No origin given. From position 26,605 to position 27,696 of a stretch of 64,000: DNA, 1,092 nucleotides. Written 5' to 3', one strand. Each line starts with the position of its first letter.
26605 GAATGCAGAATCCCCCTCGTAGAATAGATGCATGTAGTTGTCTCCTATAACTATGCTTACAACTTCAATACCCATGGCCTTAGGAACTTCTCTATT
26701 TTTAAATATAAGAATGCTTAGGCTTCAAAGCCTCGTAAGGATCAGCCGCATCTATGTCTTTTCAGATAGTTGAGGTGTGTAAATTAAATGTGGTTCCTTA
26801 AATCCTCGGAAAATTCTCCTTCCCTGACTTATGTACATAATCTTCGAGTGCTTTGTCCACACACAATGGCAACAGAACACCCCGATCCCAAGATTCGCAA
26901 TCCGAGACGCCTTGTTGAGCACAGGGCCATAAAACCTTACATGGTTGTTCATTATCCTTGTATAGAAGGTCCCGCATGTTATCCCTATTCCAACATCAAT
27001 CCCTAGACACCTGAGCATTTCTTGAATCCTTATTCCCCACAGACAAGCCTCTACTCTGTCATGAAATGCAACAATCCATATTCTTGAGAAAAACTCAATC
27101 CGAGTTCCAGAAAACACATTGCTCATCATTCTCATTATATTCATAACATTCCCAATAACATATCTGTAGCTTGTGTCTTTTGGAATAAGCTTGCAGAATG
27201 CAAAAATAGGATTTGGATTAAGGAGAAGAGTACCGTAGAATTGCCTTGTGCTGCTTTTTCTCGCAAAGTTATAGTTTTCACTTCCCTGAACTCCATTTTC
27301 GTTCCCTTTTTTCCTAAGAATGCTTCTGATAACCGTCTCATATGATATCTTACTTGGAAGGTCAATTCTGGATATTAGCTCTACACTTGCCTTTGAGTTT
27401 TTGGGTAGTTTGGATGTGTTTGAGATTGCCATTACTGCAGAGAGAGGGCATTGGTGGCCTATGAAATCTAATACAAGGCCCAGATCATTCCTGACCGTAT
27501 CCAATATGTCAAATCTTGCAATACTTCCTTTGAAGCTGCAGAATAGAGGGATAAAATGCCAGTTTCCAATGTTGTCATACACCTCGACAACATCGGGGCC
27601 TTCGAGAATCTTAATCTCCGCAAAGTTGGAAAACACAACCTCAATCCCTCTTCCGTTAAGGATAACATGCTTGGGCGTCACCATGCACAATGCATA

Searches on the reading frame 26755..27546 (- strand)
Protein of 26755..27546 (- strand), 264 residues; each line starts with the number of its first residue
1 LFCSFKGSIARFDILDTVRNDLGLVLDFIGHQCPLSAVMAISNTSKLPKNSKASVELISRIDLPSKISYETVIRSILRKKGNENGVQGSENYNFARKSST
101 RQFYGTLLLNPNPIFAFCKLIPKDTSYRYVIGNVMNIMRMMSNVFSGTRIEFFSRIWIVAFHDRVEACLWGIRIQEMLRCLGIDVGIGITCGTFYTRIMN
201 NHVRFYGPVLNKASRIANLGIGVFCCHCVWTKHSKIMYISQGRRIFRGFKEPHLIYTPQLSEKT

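Call 54: search_solved_structures(query=window:26755-27546:-, max_evalue=1, show_alignments=1)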
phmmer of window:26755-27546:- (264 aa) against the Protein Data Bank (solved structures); distinct sequences matched with E-value up to 1: 0.

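Call 55: search_protein_families(library=ncbifam, proteins=[window:26755-27546:-], max_evalue=1)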
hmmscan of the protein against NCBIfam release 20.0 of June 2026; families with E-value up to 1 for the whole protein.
window:26755-27546:- (264 aa): 0 families
